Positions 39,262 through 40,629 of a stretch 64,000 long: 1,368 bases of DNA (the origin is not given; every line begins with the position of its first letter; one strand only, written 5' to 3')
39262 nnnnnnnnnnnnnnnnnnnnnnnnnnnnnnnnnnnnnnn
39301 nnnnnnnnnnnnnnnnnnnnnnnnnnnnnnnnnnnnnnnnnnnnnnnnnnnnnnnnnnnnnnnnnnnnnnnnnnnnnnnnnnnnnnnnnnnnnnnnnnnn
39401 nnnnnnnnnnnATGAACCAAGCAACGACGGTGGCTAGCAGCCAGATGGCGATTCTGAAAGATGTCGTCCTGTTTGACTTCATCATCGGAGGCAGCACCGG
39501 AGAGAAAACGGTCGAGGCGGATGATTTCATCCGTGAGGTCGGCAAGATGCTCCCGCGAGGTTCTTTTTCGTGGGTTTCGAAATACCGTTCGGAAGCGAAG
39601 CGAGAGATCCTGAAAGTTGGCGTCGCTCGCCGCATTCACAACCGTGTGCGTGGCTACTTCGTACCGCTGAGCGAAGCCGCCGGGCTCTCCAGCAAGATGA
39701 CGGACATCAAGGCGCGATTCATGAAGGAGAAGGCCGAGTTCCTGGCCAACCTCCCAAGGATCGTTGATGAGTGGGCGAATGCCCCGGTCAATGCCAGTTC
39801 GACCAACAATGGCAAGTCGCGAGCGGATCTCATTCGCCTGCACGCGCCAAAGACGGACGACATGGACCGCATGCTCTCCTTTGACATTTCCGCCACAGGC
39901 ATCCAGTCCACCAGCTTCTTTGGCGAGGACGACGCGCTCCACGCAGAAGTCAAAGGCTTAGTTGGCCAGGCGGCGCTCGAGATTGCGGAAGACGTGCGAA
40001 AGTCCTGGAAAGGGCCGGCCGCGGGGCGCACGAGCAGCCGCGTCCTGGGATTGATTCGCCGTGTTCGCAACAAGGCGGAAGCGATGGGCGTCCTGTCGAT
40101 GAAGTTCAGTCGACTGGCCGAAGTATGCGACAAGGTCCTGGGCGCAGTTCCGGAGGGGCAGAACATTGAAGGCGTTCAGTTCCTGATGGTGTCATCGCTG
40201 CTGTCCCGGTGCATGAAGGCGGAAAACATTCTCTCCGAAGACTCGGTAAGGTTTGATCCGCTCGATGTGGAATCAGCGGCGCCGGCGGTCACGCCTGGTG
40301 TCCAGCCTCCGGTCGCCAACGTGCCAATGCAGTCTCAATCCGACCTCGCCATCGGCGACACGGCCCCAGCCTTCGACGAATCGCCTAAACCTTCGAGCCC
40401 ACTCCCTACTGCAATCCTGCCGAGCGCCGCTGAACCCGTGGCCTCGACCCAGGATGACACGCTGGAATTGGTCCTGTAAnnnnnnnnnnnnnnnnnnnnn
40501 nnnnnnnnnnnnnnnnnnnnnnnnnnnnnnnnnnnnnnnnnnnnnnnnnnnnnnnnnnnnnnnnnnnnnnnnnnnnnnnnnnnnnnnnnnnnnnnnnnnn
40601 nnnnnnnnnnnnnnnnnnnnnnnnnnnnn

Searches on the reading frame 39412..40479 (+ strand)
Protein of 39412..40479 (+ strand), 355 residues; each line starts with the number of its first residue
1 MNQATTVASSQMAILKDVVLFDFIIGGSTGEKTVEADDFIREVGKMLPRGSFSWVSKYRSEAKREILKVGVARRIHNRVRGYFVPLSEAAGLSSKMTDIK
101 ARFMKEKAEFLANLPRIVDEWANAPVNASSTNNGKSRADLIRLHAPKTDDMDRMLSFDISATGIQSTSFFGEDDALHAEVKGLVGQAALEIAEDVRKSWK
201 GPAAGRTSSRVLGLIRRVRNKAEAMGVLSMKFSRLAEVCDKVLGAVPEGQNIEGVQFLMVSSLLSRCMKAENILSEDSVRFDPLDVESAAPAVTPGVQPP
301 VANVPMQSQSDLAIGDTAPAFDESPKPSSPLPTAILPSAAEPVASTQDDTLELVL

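Call 75: search_protein_families(library=pfam, proteins=[window:39412-40479:+], max_evalue=0.0001)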
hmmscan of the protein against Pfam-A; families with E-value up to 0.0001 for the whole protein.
window:39412-40479:+ (355 aa): 1 family
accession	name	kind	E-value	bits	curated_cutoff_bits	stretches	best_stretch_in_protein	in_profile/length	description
PF11348.13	DUF3150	-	7.1e-64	216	24.9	1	15-268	1-256/257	Protein of unknown function (DUF3150)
